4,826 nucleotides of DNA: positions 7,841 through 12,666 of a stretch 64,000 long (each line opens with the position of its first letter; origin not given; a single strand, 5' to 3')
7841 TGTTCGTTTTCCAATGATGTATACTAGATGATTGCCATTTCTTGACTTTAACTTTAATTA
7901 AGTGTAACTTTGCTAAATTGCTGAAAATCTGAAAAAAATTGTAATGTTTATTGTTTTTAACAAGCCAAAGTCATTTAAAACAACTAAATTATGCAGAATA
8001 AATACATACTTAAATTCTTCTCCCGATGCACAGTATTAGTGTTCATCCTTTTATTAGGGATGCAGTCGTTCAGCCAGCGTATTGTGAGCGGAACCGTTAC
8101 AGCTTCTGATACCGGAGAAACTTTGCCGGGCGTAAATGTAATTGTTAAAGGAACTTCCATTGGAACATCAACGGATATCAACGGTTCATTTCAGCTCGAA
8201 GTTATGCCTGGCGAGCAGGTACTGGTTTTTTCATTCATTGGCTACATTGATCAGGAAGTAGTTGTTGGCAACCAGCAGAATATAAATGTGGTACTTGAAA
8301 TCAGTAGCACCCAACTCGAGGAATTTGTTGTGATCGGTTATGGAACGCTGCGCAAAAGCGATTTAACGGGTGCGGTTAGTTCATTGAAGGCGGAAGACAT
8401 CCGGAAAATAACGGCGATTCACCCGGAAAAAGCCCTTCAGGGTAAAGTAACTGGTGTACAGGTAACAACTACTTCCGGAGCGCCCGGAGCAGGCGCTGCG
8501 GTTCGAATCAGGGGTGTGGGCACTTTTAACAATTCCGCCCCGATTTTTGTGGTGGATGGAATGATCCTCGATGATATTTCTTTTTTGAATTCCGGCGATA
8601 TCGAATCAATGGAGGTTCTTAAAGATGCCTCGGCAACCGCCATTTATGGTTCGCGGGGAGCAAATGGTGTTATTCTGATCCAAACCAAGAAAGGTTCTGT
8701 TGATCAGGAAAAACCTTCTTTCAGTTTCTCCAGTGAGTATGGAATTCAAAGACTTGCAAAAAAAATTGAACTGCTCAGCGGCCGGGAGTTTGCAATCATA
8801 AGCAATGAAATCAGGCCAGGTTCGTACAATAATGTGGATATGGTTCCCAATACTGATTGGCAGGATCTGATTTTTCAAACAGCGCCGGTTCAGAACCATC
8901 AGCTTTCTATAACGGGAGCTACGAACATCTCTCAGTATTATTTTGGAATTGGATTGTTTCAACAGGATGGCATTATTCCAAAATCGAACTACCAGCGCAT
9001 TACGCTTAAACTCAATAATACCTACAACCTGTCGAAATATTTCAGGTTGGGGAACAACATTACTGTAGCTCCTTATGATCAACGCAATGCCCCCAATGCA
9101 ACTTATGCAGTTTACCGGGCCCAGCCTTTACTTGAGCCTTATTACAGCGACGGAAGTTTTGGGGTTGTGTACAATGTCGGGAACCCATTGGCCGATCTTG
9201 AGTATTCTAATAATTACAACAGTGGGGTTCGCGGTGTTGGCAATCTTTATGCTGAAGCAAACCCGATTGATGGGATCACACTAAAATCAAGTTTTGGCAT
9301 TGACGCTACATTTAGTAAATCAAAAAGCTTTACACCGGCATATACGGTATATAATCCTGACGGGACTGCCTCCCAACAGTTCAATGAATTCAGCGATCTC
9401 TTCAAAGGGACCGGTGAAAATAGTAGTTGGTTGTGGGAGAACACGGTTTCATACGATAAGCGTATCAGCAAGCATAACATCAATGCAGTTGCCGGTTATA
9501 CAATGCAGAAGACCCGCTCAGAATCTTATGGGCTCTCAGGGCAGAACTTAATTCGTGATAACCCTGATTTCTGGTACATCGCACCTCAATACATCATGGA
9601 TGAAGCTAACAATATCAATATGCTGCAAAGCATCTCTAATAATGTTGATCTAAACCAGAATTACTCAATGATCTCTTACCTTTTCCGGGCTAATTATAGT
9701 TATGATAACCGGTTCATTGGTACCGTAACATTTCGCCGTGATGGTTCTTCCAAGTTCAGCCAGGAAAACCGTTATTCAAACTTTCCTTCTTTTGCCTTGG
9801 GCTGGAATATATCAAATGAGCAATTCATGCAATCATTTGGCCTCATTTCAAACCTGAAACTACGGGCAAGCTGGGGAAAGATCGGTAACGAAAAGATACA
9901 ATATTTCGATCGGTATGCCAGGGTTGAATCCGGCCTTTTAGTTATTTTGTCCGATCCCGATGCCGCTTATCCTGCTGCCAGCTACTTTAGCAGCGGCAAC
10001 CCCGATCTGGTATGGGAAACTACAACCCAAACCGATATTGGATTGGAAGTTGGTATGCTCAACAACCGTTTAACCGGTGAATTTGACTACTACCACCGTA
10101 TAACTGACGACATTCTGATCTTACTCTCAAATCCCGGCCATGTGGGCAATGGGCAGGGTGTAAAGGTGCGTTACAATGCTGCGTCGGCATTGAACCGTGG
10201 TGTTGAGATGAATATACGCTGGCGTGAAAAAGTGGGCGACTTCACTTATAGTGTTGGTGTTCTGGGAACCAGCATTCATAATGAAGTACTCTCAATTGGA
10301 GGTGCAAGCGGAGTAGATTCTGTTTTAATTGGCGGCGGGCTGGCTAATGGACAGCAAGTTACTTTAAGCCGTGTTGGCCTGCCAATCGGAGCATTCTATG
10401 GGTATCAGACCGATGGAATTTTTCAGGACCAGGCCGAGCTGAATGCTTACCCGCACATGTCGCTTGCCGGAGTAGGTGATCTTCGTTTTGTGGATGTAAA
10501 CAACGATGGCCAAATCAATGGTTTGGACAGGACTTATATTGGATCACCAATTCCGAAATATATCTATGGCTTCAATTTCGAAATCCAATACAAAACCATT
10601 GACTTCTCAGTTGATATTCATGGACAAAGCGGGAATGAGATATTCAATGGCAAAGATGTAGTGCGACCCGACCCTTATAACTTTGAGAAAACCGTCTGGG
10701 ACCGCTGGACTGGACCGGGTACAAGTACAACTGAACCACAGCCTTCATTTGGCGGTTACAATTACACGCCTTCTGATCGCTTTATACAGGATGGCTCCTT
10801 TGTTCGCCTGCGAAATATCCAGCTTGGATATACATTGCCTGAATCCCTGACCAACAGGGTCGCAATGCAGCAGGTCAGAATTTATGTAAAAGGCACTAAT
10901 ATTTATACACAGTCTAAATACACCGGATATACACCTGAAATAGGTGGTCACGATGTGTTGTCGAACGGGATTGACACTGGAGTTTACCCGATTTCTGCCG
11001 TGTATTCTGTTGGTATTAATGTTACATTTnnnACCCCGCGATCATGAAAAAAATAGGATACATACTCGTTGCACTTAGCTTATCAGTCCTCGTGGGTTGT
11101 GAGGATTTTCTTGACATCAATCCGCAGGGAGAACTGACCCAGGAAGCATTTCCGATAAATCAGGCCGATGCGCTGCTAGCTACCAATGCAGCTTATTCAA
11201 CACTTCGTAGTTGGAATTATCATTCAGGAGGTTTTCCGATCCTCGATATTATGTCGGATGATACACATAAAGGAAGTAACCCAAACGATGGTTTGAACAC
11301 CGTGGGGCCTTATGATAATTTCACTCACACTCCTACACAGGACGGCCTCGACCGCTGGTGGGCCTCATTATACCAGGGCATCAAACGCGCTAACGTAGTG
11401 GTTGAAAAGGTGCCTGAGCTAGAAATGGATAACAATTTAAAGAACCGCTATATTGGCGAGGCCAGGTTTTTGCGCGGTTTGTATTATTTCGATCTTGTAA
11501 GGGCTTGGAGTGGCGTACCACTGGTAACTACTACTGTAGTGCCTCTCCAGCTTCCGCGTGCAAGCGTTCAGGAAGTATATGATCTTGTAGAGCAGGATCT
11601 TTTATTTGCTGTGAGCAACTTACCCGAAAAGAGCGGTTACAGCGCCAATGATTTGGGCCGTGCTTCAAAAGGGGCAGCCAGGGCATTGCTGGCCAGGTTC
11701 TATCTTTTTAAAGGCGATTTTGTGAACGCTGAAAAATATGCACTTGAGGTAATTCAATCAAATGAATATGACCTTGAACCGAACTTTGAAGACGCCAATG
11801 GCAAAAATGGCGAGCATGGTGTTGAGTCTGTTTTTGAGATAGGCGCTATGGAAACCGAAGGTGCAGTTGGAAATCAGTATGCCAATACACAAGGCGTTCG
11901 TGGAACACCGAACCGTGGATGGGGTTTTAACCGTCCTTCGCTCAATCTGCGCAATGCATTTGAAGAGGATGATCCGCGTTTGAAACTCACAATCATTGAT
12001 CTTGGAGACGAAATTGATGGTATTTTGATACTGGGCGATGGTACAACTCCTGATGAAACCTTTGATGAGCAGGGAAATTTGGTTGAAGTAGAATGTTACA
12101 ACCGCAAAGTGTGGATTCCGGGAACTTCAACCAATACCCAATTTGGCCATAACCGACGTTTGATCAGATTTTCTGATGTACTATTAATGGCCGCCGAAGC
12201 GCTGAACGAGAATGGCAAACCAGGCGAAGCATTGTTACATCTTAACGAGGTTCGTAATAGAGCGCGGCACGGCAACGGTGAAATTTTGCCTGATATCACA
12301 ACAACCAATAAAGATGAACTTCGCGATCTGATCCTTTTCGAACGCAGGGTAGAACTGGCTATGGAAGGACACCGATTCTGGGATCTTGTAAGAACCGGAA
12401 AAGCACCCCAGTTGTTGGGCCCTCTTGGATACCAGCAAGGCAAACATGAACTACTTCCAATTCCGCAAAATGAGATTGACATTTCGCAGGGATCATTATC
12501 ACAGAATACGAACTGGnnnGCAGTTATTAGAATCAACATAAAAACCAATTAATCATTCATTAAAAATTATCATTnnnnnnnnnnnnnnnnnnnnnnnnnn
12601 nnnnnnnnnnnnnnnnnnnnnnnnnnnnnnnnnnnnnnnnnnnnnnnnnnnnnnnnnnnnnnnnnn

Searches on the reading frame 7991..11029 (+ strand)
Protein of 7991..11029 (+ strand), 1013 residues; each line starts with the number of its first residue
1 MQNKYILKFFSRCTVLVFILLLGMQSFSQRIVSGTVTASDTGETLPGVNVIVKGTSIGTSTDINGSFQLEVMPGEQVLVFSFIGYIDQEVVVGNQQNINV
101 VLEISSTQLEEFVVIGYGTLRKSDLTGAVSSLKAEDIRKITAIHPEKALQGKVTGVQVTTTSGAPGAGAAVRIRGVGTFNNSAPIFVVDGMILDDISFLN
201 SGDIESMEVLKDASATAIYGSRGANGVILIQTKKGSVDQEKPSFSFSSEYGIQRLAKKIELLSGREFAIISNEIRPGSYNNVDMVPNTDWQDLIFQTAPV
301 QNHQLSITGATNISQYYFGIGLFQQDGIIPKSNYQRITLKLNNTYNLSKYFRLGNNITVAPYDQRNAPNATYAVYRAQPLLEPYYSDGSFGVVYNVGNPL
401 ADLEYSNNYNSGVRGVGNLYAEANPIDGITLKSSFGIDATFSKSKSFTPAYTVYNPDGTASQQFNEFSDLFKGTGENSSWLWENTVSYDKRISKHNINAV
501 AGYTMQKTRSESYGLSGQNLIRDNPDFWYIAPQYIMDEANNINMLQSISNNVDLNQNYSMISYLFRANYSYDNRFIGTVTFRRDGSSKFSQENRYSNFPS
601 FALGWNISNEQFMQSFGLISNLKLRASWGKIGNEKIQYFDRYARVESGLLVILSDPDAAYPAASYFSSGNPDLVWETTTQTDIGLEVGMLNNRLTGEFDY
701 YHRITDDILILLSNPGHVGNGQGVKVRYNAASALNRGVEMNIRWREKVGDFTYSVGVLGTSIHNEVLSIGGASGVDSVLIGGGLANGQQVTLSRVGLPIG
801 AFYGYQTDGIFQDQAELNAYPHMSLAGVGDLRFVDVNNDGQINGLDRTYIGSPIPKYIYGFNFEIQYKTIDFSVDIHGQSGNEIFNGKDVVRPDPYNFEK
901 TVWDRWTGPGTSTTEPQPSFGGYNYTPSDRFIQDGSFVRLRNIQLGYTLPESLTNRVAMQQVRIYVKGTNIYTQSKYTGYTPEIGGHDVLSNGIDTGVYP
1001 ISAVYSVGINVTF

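Call 37: search_protein_families(library=pfam, proteins=[window:7991-11029:+], max_evalue=0.001)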
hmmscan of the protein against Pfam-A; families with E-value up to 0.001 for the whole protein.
window:7991-11029:+ (1013 aa): 5 families
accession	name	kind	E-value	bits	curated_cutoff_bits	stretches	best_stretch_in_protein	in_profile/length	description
PF13715.12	CarbopepD_reg_2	-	4.3e-20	72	32.2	1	32-114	1-88/88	CarboxypepD_reg-like domain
PF07715.20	Plug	-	8.6e-18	65.3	23.9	1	122-227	2-107/107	TonB-dependent Receptor Plug Domain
PF00593.30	TonB_dep_Rec_b-barrel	-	2.2e-15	57.9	27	1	352-867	14-421/436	TonB dependent receptor-like, beta-barrel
PF13620.12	CarboxypepD_reg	-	1e-10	42.2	32.3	1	32-102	2-81/82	Carboxypeptidase regulatory-like domain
PF23591.1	CILP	-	4.7e-05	23.8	27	1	29-85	4-59/90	Cartilage intermediate layer protein 1-like domain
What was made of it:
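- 7991..12519 (+): SusC-like TonB-dependent transporter and SusD-like lipoprotein. Pfam (call 37).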

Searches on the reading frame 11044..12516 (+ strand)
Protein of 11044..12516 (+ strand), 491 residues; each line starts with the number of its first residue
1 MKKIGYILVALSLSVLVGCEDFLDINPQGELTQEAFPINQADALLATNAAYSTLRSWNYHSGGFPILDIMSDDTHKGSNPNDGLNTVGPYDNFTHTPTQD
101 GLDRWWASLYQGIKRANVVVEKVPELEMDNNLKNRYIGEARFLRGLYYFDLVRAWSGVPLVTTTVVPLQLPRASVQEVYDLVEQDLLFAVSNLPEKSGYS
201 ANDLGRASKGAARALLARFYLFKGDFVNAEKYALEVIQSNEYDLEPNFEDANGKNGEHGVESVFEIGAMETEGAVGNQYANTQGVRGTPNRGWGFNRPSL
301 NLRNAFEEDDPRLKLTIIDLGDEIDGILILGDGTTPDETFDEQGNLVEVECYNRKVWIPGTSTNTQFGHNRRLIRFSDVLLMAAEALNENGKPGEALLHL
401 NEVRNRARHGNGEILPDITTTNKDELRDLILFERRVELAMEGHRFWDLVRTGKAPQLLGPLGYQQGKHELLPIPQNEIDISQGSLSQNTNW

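Call 37: search_protein_families(library=pfam, proteins=[window:11044-12516:+], max_evalue=0.001)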
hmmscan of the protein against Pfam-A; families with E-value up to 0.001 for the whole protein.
window:11044-12516:+ (491 aa): 2 families
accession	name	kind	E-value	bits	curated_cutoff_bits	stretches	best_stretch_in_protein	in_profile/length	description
PF07980.17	SusD_RagB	-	1.3e-34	120.6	23.1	1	261-491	2-297/297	SusD family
PF14322.12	SusD-like_3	-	1.8e-27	97.3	27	1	21-221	1-191/191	Starch-binding associating with outer membrane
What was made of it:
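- On Sus-like polysaccharide utilisation locus: 7991-11032 SusC-like and 11044-12519 SusD-like (call 37).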
